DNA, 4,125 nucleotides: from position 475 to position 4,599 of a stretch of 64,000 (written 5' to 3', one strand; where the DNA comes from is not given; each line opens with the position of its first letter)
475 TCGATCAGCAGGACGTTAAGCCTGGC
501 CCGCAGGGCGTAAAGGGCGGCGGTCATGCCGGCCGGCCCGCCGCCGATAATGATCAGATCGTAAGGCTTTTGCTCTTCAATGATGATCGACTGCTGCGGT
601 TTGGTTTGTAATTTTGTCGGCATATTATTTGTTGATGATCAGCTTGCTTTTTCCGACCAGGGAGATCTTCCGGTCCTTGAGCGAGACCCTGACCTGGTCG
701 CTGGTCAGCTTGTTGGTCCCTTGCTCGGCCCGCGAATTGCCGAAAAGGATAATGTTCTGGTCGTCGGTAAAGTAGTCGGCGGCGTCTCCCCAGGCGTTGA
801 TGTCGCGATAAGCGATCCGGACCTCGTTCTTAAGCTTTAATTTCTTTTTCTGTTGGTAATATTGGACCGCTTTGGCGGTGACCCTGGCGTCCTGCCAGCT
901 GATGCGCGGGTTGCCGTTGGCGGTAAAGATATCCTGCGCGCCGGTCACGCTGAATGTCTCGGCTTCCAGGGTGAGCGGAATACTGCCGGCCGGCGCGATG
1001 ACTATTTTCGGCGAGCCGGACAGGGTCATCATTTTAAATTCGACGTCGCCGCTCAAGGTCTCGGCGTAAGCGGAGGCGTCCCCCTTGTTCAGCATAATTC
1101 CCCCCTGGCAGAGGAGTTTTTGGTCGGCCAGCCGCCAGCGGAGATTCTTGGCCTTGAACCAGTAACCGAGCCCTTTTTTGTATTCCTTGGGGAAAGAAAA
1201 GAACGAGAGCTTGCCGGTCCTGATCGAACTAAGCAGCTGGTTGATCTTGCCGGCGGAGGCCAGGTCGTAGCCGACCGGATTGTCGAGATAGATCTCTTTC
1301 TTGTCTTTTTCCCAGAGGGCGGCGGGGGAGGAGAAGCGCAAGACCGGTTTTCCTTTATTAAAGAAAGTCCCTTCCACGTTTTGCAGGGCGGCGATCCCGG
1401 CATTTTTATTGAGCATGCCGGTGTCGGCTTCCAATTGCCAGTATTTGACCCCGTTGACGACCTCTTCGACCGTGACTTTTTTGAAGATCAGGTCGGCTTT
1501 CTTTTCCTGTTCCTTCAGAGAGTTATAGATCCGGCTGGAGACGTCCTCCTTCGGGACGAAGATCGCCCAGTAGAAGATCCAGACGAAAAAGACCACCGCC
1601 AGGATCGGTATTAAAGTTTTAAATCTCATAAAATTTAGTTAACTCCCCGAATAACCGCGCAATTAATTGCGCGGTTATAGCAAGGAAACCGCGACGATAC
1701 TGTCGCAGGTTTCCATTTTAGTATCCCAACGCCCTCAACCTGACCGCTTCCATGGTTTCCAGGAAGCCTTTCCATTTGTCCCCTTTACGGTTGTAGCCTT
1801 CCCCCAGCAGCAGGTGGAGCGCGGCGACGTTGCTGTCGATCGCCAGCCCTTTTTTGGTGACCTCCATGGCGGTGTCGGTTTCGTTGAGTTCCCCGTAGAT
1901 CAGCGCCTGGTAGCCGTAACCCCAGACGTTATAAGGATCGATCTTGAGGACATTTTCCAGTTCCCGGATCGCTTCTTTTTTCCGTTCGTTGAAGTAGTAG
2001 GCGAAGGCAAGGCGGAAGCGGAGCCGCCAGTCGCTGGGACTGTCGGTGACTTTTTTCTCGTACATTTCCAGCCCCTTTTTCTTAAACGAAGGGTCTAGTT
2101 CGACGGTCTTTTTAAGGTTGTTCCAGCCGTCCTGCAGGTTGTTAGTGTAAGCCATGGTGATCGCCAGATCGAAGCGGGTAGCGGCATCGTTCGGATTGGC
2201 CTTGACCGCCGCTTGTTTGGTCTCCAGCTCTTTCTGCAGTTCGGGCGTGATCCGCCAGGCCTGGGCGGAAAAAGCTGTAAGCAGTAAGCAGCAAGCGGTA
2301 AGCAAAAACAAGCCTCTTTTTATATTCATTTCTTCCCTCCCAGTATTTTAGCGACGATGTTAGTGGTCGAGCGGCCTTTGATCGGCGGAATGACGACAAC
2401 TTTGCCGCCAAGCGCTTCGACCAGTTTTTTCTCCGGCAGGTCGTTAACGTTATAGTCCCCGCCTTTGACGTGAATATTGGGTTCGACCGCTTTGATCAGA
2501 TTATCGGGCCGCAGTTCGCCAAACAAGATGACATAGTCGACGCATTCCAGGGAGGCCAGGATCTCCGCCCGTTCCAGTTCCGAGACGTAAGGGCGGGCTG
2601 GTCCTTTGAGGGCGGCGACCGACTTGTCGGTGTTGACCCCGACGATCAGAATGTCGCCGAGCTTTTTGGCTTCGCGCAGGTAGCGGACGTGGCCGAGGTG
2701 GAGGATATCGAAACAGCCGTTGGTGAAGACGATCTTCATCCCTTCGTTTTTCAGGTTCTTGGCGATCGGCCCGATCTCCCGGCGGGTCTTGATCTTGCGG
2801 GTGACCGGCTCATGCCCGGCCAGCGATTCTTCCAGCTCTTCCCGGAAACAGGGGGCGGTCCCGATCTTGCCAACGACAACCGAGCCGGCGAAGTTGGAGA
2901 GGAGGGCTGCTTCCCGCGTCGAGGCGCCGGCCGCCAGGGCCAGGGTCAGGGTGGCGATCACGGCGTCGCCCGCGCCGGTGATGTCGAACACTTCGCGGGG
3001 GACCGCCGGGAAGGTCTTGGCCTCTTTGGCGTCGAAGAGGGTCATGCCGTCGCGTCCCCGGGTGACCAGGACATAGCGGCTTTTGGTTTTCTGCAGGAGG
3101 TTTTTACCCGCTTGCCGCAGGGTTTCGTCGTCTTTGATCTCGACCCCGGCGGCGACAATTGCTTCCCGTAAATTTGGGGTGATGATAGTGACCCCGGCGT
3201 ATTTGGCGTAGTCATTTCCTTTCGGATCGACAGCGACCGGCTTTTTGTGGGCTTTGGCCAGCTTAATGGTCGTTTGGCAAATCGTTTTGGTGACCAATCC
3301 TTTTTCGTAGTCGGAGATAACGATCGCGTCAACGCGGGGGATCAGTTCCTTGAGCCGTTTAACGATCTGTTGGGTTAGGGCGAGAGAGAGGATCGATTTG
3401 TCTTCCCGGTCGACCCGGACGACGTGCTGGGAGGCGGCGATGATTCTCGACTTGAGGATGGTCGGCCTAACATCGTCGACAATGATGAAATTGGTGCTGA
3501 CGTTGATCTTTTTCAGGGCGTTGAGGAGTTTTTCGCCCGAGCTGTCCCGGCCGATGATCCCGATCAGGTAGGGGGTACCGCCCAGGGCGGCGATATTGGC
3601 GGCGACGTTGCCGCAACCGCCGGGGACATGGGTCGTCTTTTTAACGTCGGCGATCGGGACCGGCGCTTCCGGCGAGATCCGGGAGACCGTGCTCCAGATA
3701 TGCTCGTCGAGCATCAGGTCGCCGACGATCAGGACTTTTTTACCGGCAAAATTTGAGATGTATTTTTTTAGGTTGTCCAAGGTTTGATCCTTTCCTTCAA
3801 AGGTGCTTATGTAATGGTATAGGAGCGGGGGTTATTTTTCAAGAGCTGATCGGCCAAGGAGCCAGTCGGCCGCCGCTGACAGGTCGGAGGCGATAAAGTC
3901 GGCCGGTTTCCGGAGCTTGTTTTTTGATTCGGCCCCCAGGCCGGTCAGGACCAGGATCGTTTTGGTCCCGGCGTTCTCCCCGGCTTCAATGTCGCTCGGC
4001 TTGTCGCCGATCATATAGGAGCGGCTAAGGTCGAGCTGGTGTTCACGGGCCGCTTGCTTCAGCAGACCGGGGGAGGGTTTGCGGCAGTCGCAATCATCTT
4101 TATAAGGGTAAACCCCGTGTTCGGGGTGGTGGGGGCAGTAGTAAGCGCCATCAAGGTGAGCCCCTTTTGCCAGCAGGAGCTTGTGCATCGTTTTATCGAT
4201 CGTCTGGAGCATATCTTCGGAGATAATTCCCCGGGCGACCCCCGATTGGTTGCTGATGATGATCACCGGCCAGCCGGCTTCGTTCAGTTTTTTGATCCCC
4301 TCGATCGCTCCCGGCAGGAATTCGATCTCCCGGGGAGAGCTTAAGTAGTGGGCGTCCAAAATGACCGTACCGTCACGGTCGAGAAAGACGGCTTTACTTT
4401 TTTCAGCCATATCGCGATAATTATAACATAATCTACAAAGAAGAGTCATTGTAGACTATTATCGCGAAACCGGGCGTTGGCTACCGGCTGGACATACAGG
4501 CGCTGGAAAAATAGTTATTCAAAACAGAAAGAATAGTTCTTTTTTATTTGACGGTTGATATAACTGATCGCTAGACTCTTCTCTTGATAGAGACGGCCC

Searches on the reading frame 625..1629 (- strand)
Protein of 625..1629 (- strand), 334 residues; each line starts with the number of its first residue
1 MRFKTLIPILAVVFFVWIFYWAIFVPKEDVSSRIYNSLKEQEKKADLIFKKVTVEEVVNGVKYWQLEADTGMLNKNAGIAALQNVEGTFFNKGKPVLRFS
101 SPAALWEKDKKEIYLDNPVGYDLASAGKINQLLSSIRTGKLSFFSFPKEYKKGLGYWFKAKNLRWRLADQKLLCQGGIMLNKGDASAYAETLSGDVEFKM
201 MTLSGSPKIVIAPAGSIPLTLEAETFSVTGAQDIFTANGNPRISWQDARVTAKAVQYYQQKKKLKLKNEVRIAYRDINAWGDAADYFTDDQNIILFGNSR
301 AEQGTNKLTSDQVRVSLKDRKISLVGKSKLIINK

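Call 4: search_protein_families(library=pfam, proteins=[window:625-1629:-], max_evalue=0.1)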
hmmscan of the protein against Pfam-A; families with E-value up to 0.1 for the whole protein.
window:625-1629:- (334 aa): 2 families
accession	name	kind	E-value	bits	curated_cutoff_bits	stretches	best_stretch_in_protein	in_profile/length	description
PF06835.18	LptC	-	1.6e-13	51.1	21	2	9-119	2-107/175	Lipopolysaccharide-assembly, LptC-related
PF03968.19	LptD_N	-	8.7e-08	32.8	20.4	1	222-319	3-111/113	LptA/(LptD N-terminal domain) LPS transport protein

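Call 5: search_protein_families(library=ncbifam, proteins=[window:625-1629:-], max_evalue=0.1)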
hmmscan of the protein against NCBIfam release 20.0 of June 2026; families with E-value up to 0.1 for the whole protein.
window:625-1629:- (334 aa): 2 families
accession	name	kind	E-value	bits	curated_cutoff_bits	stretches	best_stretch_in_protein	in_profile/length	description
TIGR04409.1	LptC_YrbK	equivalog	7.9e-18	64.6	38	3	5-143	1-134/180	LPS export ABC transporter periplasmic protein LptC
TIGR03002.1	outer_YhbN_LptA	equivalog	4.3e-07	29.9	71.7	1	218-328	9-129/142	lipopolysaccharide transport periplasmic protein LptA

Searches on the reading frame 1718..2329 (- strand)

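Call 4: search_protein_families(library=pfam, proteins=[window:1718-2329:-], max_evalue=0.1)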
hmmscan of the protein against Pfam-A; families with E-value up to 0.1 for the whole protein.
window:1718-2329:- (203 aa): 17 families
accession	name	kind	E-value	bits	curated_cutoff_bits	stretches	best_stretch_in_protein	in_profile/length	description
PF13431.12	TPR_17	-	1.1e-10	41.4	24.4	1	125-155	3-33/34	Tetratricopeptide repeat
PF14561.12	TPR_20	-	1.3e-10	41.9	25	2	33-84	6-57/90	Tetratricopeptide repeat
PF13414.12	TPR_11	-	4.6e-08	33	26.8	0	144-183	3-42/42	TPR repeat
PF14559.12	TPR_19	-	7.8e-08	33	25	2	87-132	11-56/68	Tetratricopeptide repeat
PF07719.23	TPR_2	-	2.1e-07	31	27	1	103-134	3-34/34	Tetratricopeptide repeat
PF13428.12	TPR_14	-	5.5e-07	30.1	23.5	1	102-139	2-39/44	Tetratricopeptide repeat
PF13181.12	TPR_8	-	1.3e-05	25.4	25.7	1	103-133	3-33/34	Tetratricopeptide repeat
PF00515.34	TPR_1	-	4.5e-05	23.5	27.8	1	104-134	4-34/34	Tetratricopeptide repeat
PF13371.12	TPR_9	-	8.7e-05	22.9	35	0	97-133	25-61/73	Tetratricopeptide repeat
PF25062.1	ARM_TT21_N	-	0.0011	19.2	40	1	95-129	21-55/222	Tetratricopeptide repeat protein 21 N-terminal ARM repeat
PF13174.12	TPR_6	-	0.0039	18.2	26.3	0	105-132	4-31/33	Tetratricopeptide repeat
PF23914.1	TPR_CcmH_CycH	-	0.0061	16.8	42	0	76-130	96-150/158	Cytochrome c-type biogenesis protein H TPR domain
PF24575.1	TPR_Slam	-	0.011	16.5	35.2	0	86-121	66-101/104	Surface lipoprotein assembly modifier, N-terminal TPR repeats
PF13432.12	TPR_16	-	0.019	15.9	32.7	0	96-134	26-64/65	Tetratricopeptide repeat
PF12166.14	Piezo_cap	-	0.031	14.3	26.9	1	15-103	37-125/298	Piezo non-specific cation channel, cap domain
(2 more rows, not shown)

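Call 5: search_protein_families(library=ncbifam, proteins=[window:1718-2329:-], max_evalue=0.1)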
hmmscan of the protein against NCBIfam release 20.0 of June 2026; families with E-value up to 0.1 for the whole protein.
window:1718-2329:- (203 aa): 9 families
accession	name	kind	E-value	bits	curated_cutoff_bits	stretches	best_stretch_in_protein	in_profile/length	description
NF040959.1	MamA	equivalog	3.8e-13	49.3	200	2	84-199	54-169/204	magnetosome protein MamA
TIGR02917.1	PEP_TPR_lipo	equivalog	2e-08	32.6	312.2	1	83-129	853-899/899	XrtA/PEP-CTERM system TPR-repeat protein PrsT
TIGR02521.1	type_IV_pilW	equivalog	4.2e-07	29.8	154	1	97-170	27-100/234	type IV pilus biogenesis/stability protein PilW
NF047558.1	TPR_END_plus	domain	1.3e-05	25.1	32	0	53-84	3-34/56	TPR end-of-group domain-containing protein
NF033762.1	social_mot_Tgl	equivalog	0.00044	19.7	225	0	47-82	29-64/252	social motility TPR repeat lipoprotein Tgl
NF033920.0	C39_PA2778_fam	equivalog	0.00066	19.2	150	1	83-164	172-253/255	PA2778 family cysteine peptidase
TIGR00990.1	3a0801s09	subfamily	0.0069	15.1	757.25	0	113-168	343-398/615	mitochondrial import receptor subunit TOM70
NF033758.1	gliding_GltE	equivalog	0.02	13.9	225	1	86-199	139-252/411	adventurous gliding motility TPR repeat lipoprotein GltE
NF008756.0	PRK11788.1-4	equivalog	0.036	13.1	474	1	68-169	182-283/389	lipopolysaccharide assembly protein LapB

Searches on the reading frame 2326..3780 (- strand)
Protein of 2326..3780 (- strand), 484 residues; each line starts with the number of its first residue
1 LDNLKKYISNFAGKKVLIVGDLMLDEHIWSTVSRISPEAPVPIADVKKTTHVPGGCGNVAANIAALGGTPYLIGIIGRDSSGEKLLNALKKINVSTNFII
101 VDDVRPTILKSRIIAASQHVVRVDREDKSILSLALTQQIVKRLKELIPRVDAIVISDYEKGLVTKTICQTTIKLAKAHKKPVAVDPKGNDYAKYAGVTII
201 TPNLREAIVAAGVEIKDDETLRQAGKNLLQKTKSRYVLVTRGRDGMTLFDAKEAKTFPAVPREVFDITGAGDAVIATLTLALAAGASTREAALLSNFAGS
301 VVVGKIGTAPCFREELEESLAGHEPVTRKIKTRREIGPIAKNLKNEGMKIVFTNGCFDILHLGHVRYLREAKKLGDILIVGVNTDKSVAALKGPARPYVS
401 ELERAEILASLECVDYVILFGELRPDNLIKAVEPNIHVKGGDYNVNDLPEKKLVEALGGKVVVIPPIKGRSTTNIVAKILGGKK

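Call 4: search_protein_families(library=pfam, proteins=[window:2326-3780:-], max_evalue=0.1)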
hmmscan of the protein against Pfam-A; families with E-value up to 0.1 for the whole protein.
window:2326-3780:- (484 aa): 5 families
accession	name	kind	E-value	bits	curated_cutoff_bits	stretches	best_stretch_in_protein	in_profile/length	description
PF00294.29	PfkB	-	3.8e-46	158.2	25.8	1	15-311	3-298/302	pfkB family carbohydrate kinase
PF01467.32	CTP_transf_like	-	7.3e-19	68.7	21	1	352-464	1-109/133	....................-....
PF08543.17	Phos_pyr_kin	-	2.4e-09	37.4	27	1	197-292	120-221/246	Phosphomethylpyrimidine kinase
PF22047.1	RecJ_C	-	0.043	14.6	30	0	172-203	11-42/110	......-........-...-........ exonuclease RecJ C-terminal domain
PF03286.19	Pox_Ag35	-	0.048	13.9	28.3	1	115-154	112-150/196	Pox virus Ag35 surface protein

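Call 5: search_protein_families(library=ncbifam, proteins=[window:2326-3780:-], max_evalue=0.1)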
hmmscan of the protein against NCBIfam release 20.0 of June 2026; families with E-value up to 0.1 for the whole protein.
window:2326-3780:- (484 aa): 42 families (the best 25 are shown)
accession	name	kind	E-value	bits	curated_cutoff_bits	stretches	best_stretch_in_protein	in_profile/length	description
NF008454.0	PRK11316.1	equivalog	5.2e-145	483.7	521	1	5-480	2-472/475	bifunctional D-glycero-beta-D-manno-heptose-7-phosphate kinase/D-glycero-beta-D-manno-heptose 1-phosphate adenylyltransferase HldE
TIGR02198.1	rfaE_dom_I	equivalog_domain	2.5e-113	378.4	345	1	8-320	2-314/315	D-glycero-beta-D-manno-heptose-7-phosphate kinase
TIGR02199.1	rfaE_dom_II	equivalog_domain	3.3e-58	195.6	181.5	1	340-479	3-142/144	D-glycero-beta-D-manno-heptose 1-phosphate adenylyltransferase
TIGR02152.1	D_ribokin_bact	equivalog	2.5e-28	99.3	299.65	1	45-312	26-290/298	ribokinase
TIGR03168.1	1-PFK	subfamily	5.7e-27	94.4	216.4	1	46-319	27-298/305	hexose kinase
TIGR03828.1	pfkB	equivalog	3.3e-24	85.4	292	1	46-319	27-298/305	1-phosphofructokinase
NF008353.0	PRK11142.1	equivalog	4.3e-19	69.2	341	1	52-319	37-302/307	ribokinase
NF041320.1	pfkB_Halo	equivalog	1.9e-18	66.9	400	1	47-309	30-283/302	1-phosphofructokinase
NF006957.1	PRK09434.1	equivalog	4.5e-18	65.8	450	2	216-294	194-272/302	fructokinase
TIGR00125.1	cyt_tran_rel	domain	6.9e-18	64.6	27.7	1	350-415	1-63/65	adenylyltransferase/cytidyltransferase family protein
TIGR04382.1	myo_inos_iolC_N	equivalog_domain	5.1e-16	58.8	300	1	40-312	20-299/309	5-dehydro-2-deoxygluconokinase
NF007632.0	PRK10294.1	equivalog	1.1e-15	57.7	353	1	49-317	33-301/310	6-phosphofructokinase II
TIGR01518.1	g3p_cytidyltrns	equivalog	2e-12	47.3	165.4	1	351-476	1-122/125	glycerol-3-phosphate cytidylyltransferase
NF041134.1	R1P_kin_Thcocales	equivalog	1e-10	41.5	500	1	48-308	32-268/291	ADP-dependent ribose-1-phosphate kinase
NF007355.0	PRK09850.1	equivalog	1.3e-10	40.8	540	1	48-287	34-271/313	pseudouridine kinase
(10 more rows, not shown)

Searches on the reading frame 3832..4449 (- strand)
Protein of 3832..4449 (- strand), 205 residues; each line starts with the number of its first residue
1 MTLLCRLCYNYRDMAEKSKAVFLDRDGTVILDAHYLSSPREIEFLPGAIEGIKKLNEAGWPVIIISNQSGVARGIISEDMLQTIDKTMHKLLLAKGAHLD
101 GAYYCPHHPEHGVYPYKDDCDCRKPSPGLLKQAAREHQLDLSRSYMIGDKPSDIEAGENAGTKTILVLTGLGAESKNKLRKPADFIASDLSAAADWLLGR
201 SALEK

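Call 4: search_protein_families(library=pfam, proteins=[window:3832-4449:-], max_evalue=0.1)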
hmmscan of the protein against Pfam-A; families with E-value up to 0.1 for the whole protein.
window:3832-4449:- (205 aa): 8 families
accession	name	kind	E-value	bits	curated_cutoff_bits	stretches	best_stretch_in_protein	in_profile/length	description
PF13242.12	Hydrolase_like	-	3.1e-19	69.1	22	1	122-192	2-74/75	HAD-hyrolase-like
PF13419.12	HAD_2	-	1.8e-11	45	23.8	1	117-167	128-178/178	Haloacid dehalogenase-like hydrolase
PF00702.32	Hydrolase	-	1.1e-10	42.7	26.4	1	42-161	97-191/191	haloacid dehalogenase-like hydrolase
PF08645.17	PNK3P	-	2.3e-07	31.1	22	1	22-194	4-148/161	Polynucleotide kinase 3 phosphatase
PF12710.13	HAD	-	1.3e-05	26.1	27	1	44-157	85-188/189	haloacid dehalogenase-like hydrolase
PF13344.12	Hydrolase_6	-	1.9e-05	25.1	27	1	21-77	1-48/101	Haloacid dehalogenase-like hydrolase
PF03767.20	Acid_phosphat_B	-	0.053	13.5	27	0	43-94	120-171/230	HAD superfamily, subfamily IIIB (Acid phosphatase)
PF02017.21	CIDE-N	-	0.096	13.2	23.5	0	16-37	37-58/76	CIDE-N domain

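Call 5: search_protein_families(library=ncbifam, proteins=[window:3832-4449:-], max_evalue=0.1)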
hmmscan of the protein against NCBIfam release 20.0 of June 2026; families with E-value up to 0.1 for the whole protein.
window:3832-4449:- (205 aa): 42 families (the best 25 are shown)
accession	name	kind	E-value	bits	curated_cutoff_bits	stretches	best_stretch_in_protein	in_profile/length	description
NF006506.0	PRK08942.1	equivalog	3.7e-55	186.3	178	1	18-198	3-178/182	D-glycero-beta-D-manno-heptose 1,7-bisphosphate 7-phosphatase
TIGR00213.1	GmhB_yaeD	subfamily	1.7e-46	158.1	149.6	1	19-170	2-153/176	D-glycero-beta-D-manno-heptose 1,7-bisphosphate 7-phosphatase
TIGR01656.1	Histidinol-ppas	subfamily_domain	1.8e-40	138.3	84.15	1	19-166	1-145/149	histidinol-phosphate phosphatase domain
TIGR01662.1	HAD-SF-IIIA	subfamily_domain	5.3e-34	117.3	44.6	1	19-169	1-140/141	HAD-IIIA family hydrolase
NF005264.0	PRK06769.1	equivalog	1.2e-31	109.9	217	1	17-199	3-173/175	HAD-IIIA family hydrolase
NF050049.1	HBPPhtaseGmhB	domain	1.4e-29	103.1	250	1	17-169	2-145/171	D-glycero-alpha-D-manno-heptose-1,7-bisphosphate 7-phosphatase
NF003937.0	PRK05446.1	equivalog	2.1e-24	86.2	443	1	17-167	2-148/355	bifunctional histidinol-phosphatase/imidazoleglycerol-phosphate dehydratase HisB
TIGR01261.1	hisB_Nterm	equivalog_domain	3.7e-23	81.8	140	1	19-165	2-144/161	histidinol-phosphatase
TIGR01460.1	HAD-SF-IIA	subfamily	7e-12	45.6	100.15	2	124-170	197-246/246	HAD-IIA family hydrolase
NF009695.0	PRK13222.1-2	equivalog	1.6e-09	37.6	225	1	121-197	147-222/226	phosphoglycolate phosphatase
NF009804.0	PRK13288.1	equivalog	2.1e-08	33.9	218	1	118-189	132-202/215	pyrophosphatase PpaX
TIGR01452.1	PGP_euk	subfamily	3.7e-08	33.1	201.95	1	123-178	201-259/279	phosphoglycolate/pyridoxal phosphate family phosphatase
TIGR01449.2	PGP_bact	equivalog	1.3e-07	31.3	180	1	118-191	135-207/213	phosphoglycolate phosphatase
TIGR01668.1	YqeG_hyp_ppase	hypoth_equivalog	1.4e-07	31.2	89.1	2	123-175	90-143/170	YqeG family HAD IIIA-type phosphatase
NF009696.0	PRK13222.1-3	equivalog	1.1e-06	28.5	359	1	71-186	104-205/223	N-acetylmuramic acid 6-phosphate phosphatase MupP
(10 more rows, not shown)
